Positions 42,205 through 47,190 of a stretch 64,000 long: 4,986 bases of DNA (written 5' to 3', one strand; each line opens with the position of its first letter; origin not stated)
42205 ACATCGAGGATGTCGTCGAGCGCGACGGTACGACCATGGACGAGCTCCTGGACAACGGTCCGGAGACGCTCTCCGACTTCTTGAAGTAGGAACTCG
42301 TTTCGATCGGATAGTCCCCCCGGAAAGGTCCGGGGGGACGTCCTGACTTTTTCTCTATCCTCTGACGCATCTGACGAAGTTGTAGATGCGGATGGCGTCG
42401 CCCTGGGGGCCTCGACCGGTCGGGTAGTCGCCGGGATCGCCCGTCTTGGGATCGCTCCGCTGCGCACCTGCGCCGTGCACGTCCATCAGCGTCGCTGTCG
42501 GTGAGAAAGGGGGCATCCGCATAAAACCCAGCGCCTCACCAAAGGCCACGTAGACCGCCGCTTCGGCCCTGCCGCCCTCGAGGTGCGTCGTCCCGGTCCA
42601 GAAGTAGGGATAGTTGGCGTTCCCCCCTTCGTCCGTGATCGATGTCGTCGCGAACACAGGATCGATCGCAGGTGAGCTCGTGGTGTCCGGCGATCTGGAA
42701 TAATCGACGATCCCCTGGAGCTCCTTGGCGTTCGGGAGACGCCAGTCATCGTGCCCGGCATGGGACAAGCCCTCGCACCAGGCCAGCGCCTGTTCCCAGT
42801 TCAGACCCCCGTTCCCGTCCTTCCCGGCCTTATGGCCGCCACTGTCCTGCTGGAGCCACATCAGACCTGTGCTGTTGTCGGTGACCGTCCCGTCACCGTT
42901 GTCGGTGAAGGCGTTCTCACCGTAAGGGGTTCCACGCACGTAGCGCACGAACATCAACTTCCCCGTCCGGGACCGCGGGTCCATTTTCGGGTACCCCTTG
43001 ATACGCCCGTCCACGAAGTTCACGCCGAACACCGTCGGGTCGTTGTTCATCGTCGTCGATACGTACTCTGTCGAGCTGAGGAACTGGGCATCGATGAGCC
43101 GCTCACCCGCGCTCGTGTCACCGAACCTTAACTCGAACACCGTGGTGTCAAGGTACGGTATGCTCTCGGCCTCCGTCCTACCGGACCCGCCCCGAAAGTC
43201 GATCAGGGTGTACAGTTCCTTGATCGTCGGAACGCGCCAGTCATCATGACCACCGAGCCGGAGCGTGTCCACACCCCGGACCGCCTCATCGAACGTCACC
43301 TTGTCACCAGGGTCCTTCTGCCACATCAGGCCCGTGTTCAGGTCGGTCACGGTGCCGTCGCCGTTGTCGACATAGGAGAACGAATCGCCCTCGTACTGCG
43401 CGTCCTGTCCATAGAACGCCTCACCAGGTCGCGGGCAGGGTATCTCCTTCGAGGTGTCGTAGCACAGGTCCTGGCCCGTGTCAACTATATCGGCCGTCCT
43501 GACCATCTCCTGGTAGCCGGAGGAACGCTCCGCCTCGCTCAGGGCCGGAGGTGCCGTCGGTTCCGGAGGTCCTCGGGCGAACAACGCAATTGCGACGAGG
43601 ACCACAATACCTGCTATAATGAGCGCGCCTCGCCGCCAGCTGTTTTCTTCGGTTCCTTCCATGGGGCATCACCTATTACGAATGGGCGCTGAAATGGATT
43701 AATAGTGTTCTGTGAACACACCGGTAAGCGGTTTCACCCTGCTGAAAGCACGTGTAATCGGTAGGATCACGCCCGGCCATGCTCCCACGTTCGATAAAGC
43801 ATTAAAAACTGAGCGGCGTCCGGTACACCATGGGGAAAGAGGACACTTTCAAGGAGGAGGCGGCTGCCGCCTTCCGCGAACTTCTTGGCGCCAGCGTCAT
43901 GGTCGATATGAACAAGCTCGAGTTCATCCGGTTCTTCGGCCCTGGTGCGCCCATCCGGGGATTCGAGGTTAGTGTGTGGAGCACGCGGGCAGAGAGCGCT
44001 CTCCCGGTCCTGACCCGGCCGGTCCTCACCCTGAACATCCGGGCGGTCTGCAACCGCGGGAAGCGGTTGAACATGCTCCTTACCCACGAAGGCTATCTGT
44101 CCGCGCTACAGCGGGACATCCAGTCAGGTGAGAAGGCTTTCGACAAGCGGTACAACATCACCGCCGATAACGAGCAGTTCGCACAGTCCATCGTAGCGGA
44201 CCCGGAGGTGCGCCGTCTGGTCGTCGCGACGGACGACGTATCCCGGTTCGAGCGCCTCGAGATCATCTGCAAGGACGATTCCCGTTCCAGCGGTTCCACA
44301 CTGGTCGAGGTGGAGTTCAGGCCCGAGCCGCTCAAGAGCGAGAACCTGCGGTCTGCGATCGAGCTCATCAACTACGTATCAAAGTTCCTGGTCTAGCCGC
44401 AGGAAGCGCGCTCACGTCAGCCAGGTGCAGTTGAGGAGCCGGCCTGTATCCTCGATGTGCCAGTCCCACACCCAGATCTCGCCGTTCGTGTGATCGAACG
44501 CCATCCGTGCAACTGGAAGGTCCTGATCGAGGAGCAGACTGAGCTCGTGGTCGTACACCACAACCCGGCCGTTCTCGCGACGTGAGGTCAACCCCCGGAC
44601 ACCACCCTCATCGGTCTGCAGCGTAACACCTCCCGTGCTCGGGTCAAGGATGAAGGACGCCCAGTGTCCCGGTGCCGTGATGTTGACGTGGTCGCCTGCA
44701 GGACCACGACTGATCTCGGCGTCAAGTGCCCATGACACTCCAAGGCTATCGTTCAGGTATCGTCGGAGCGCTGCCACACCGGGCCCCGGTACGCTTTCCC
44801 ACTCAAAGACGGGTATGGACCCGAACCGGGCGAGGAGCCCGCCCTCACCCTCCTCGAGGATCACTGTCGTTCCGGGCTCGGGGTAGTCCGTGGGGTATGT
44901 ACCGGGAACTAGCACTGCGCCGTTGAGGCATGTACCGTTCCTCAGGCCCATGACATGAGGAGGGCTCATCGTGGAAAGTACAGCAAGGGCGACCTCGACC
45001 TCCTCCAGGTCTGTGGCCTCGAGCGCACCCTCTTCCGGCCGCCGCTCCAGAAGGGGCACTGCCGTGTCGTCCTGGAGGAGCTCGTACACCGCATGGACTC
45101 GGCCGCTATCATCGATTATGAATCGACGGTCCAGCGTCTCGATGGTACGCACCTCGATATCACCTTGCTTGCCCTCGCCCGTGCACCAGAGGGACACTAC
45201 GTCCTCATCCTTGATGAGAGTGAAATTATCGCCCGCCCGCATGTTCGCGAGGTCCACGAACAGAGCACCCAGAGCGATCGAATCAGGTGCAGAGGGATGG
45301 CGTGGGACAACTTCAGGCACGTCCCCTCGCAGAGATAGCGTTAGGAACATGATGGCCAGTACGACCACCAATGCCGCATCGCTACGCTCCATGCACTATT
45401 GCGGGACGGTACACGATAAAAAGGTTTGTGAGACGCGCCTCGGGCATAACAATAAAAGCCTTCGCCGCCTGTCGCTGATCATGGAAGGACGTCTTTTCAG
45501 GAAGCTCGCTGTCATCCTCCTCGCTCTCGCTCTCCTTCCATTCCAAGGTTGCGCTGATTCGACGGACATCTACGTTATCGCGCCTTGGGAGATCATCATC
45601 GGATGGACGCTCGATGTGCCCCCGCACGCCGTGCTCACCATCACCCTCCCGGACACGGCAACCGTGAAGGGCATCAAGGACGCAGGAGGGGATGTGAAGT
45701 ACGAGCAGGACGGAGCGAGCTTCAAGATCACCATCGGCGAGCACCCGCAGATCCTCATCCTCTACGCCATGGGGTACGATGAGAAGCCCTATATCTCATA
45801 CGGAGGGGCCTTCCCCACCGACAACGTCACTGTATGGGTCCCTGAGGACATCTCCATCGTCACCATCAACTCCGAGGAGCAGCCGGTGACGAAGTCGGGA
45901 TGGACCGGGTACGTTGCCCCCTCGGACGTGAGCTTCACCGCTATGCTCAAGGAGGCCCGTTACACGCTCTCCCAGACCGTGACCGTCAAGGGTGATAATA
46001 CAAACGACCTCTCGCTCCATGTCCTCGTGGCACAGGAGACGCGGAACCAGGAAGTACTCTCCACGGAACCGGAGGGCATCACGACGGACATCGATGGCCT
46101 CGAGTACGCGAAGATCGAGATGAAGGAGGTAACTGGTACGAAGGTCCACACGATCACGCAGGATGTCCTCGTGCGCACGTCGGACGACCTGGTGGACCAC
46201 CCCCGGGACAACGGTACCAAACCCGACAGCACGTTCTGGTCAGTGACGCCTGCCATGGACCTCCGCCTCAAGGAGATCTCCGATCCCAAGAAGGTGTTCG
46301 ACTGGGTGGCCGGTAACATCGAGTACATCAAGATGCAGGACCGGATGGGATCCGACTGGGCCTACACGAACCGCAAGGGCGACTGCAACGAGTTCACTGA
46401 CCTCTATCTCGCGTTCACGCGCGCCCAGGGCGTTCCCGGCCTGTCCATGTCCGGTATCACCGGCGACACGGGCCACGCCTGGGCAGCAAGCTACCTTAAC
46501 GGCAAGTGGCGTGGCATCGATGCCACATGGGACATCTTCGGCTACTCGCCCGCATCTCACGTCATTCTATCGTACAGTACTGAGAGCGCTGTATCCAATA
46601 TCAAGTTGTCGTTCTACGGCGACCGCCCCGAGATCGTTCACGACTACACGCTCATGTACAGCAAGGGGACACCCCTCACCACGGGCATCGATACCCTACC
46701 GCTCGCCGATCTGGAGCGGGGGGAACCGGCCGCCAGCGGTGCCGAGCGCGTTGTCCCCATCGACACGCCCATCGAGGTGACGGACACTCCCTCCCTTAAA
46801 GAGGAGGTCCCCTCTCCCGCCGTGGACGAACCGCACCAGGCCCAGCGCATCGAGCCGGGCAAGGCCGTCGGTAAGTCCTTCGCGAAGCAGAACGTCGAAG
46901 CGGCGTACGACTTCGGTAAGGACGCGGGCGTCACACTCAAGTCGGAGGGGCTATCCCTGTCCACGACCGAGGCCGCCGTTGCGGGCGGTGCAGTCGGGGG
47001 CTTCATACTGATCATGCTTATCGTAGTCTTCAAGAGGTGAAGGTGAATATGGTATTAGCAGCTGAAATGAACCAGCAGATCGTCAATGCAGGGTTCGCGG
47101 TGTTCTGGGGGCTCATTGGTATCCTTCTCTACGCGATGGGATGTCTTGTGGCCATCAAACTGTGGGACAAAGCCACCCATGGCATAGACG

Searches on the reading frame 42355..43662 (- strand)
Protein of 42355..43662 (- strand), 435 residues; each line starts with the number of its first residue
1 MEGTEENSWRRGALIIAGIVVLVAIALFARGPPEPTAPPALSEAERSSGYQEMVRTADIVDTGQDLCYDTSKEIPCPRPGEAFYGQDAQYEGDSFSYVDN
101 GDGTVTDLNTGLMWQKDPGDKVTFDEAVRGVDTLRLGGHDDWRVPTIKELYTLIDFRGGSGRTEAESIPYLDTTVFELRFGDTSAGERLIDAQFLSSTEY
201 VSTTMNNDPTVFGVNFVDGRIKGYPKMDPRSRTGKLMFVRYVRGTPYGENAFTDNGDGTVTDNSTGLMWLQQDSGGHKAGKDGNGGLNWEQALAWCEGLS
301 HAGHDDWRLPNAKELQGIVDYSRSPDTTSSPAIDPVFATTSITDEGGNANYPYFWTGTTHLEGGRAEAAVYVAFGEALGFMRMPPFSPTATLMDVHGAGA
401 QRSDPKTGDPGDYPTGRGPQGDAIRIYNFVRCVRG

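Call 24: search_protein_families(library=pfam, proteins=[window:42355-43662:-], max_evalue=0.00001)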
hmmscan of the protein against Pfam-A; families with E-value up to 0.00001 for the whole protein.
window:42355-43662:- (435 aa): 1 family
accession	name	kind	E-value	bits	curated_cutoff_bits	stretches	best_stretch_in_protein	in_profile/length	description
PF07603.17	Lcl_C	-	8.6e-43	145.8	34.9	2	258-376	1-99/117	Lcl C-terminal domain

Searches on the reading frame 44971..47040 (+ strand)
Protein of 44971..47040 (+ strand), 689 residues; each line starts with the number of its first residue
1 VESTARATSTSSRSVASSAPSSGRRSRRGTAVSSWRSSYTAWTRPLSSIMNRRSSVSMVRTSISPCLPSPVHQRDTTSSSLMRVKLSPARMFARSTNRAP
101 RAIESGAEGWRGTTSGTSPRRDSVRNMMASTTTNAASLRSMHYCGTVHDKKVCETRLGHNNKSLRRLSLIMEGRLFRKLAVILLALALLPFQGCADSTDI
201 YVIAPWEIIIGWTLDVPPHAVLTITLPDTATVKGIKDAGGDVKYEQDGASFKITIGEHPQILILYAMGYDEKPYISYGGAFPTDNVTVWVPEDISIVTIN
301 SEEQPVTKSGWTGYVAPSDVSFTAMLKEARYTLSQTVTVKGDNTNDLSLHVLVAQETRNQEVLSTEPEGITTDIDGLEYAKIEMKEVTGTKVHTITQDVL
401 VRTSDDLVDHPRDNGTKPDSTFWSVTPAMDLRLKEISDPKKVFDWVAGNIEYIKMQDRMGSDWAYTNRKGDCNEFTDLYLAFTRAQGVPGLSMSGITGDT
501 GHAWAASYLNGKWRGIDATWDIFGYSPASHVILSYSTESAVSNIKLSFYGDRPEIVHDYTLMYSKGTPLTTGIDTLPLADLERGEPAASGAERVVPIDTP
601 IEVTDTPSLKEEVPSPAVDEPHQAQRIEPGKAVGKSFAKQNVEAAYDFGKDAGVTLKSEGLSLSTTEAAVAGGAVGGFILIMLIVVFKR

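Call 24: search_protein_families(library=pfam, proteins=[window:44971-47040:+], max_evalue=0.00001)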
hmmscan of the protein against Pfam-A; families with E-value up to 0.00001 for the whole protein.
window:44971-47040:+ (689 aa): 1 family
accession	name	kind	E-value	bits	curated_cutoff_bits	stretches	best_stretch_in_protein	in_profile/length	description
PF01841.26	Transglut_core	-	4e-11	43.6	23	1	437-517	16-107/108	Transglutaminase-like superfamily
